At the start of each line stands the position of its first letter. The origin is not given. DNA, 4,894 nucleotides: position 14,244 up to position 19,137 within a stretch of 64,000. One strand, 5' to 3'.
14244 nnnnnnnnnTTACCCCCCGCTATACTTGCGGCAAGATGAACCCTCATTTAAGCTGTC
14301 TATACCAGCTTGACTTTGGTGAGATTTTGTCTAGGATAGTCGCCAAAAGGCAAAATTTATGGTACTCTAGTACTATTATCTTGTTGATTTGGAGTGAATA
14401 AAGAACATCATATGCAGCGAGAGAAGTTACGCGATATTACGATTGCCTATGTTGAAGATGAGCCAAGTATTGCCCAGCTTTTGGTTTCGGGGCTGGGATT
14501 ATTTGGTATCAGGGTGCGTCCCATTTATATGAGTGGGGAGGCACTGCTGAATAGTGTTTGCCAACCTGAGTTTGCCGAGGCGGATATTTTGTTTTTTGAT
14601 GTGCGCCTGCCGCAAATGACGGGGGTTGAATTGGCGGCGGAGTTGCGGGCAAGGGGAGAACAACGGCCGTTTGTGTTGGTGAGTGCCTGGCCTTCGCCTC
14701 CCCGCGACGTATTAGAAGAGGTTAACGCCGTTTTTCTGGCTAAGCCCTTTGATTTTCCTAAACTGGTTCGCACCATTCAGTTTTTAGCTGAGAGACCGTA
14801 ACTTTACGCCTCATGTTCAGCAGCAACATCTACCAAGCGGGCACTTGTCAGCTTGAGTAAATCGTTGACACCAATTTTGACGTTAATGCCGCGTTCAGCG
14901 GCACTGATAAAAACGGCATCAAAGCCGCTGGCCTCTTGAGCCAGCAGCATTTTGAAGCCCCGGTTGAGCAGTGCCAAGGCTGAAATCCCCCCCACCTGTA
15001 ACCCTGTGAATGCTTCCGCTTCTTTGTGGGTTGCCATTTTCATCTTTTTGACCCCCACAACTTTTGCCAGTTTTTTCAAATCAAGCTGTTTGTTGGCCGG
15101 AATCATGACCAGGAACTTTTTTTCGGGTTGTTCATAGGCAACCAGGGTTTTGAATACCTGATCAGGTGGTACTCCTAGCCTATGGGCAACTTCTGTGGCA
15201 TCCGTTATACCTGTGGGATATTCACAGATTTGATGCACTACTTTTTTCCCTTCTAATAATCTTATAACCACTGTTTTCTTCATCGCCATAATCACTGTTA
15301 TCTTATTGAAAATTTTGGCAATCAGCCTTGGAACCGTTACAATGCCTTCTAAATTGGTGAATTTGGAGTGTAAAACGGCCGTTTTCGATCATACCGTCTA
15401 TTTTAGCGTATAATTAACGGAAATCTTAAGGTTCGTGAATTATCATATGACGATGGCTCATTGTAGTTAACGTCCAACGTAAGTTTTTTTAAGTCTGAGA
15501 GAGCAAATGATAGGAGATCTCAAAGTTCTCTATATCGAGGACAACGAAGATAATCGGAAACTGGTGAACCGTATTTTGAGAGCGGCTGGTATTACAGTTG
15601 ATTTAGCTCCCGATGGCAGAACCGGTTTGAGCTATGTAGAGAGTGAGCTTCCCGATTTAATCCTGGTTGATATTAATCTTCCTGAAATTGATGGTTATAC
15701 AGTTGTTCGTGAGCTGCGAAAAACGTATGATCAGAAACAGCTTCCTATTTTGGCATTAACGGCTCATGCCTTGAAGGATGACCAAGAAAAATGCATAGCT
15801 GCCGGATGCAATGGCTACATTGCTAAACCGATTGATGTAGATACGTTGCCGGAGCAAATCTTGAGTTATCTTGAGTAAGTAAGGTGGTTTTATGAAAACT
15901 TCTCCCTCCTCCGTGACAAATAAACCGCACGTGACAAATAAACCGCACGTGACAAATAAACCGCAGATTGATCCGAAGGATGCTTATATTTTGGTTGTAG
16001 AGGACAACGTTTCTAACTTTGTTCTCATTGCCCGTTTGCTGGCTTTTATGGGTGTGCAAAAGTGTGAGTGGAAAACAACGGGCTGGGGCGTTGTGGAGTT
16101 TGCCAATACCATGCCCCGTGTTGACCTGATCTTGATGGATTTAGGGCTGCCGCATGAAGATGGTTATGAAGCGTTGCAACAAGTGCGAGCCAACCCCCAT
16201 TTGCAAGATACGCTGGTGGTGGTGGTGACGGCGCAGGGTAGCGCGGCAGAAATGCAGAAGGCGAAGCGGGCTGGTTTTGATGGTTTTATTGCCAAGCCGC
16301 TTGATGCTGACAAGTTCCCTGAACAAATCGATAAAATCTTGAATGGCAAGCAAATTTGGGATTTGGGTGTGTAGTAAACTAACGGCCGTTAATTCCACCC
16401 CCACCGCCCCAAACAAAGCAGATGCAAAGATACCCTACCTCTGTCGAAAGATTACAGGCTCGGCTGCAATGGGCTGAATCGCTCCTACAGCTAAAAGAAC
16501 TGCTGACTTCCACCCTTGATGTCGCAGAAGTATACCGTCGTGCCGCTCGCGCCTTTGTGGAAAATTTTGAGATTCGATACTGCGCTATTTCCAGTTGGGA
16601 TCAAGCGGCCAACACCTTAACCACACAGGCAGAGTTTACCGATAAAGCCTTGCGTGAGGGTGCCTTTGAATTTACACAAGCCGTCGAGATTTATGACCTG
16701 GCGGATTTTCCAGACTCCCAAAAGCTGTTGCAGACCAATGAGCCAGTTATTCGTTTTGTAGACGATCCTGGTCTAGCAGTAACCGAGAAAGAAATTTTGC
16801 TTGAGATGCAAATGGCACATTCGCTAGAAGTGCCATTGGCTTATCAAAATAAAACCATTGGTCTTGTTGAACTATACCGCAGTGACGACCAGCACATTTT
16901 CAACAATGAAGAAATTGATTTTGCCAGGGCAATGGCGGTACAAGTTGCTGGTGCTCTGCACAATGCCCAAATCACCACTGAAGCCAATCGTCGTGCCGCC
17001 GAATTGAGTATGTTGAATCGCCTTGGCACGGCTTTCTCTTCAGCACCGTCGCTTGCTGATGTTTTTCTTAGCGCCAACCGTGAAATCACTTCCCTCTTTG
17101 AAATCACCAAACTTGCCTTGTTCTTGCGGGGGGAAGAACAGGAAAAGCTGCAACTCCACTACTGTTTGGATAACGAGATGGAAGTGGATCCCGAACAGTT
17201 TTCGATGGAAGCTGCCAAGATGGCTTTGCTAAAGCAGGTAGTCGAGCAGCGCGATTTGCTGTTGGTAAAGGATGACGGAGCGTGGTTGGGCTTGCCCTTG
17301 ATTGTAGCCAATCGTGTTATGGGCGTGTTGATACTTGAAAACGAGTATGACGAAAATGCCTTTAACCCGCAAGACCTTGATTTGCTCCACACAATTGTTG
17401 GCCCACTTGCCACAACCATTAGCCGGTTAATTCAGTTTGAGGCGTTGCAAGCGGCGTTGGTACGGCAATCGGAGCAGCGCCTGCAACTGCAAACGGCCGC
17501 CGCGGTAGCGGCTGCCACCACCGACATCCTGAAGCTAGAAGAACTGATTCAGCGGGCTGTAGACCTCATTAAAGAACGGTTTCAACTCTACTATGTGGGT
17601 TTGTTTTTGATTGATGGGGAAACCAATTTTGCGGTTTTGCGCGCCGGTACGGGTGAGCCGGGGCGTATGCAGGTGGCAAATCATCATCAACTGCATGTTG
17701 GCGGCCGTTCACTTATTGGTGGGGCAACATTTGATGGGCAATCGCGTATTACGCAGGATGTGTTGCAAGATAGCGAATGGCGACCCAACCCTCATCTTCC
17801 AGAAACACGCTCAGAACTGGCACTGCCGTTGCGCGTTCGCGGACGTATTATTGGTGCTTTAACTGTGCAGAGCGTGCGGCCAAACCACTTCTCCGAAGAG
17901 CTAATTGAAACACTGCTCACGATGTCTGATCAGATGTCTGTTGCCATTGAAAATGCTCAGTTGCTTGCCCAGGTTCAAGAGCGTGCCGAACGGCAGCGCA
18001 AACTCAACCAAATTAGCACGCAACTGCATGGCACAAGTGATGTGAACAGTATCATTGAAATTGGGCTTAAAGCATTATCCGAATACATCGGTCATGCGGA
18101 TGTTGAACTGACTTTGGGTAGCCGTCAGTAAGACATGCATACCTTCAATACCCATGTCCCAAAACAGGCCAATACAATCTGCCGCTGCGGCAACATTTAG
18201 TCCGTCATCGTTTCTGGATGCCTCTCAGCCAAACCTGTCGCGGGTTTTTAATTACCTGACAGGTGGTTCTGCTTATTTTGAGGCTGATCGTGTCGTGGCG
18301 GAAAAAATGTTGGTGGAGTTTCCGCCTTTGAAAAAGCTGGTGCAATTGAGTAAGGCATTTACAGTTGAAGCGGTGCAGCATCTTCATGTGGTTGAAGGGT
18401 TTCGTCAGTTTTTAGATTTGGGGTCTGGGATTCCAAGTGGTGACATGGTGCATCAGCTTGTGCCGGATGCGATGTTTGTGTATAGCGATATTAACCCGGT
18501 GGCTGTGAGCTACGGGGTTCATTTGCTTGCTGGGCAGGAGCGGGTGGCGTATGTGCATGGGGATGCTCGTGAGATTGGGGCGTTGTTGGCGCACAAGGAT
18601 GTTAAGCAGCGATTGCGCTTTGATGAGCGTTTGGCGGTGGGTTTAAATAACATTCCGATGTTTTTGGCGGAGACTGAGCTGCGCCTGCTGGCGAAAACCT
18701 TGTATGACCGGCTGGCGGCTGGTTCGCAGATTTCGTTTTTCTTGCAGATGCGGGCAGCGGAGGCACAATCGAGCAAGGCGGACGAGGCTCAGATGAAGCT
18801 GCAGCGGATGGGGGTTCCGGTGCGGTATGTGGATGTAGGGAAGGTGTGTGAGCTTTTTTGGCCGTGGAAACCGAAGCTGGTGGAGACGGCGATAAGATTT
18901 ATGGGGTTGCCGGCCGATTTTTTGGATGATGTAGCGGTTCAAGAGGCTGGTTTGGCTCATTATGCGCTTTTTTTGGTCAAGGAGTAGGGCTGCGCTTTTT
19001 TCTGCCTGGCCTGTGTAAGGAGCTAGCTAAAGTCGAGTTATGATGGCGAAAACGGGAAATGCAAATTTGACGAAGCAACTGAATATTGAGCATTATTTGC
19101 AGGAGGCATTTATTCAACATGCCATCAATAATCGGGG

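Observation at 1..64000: Highly iterated palindrome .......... saturating the window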

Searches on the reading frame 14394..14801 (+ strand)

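Call 5: search_protein_families(library=pfam, proteins=[window:14394-14801:+])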
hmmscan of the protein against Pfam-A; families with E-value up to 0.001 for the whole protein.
window:14394-14801:+ (135 aa): 1 family
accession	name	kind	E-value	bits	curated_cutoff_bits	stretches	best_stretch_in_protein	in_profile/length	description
PF00072.30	Response_reg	-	3.2e-13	50.3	30.2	1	18-128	2-110/111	Response regulator receiver domain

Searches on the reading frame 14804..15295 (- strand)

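Call 5: search_protein_families(library=pfam, proteins=[window:14804-15295:-])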
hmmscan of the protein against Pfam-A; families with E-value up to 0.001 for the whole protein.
window:14804-15295:- (163 aa): 1 family
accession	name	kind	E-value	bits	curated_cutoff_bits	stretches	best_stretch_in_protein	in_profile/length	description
PF04073.20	tRNA_edit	-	1.9e-23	83.3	25.5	1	30-149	4-123/123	Aminoacyl-tRNA editing domain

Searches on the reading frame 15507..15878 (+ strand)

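Call 5: search_protein_families(library=pfam, proteins=[window:15507-15878:+])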
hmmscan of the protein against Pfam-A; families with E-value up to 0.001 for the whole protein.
window:15507-15878:+ (123 aa): 1 family
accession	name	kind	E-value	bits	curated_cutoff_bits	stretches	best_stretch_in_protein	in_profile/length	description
PF00072.30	Response_reg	-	5.4e-28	97.8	30.2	1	7-118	1-110/111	Response regulator receiver domain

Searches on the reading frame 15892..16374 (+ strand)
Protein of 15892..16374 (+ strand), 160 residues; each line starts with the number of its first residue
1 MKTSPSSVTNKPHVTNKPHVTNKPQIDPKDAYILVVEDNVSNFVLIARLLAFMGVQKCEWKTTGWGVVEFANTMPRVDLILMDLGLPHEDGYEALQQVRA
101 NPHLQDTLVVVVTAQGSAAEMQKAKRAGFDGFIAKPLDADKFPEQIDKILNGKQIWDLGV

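Call 5: search_protein_families(library=pfam, proteins=[window:15892-16374:+])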
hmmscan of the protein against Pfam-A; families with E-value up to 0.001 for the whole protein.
window:15892-16374:+ (160 aa): 1 family
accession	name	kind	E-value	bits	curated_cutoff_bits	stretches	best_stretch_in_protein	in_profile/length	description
PF00072.30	Response_reg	-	3.3e-19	69.5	30.2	1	33-146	1-110/111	Response regulator receiver domain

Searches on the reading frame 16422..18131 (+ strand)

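Call 6: search_protein_families(library=pfam, proteins=[window:16422-18131:+])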
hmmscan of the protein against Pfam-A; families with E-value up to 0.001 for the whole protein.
window:16422-18131:+ (569 aa): 3 families
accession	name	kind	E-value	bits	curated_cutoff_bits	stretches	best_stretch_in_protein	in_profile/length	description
PF13185.12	GAF_2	-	4.6e-33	114.7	28.6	3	372-510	4-136/136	GAF domain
PF01590.32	GAF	-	4.1e-31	108.7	22.4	3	372-509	2-133/133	GAF domain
PF13492.12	GAF_3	-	6.6e-19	69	27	3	218-334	9-128/129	GAF domain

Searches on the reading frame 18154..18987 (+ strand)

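Call 6: search_protein_families(library=pfam, proteins=[window:18154-18987:+])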
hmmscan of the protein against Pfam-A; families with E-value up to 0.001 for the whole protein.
window:18154-18987:+ (277 aa): 1 family
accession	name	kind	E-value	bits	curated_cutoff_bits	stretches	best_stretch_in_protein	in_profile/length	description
PF04672.18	Methyltransf_19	-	1.2e-37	130.3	26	1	19-235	6-227/268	S-adenosyl methyltransferase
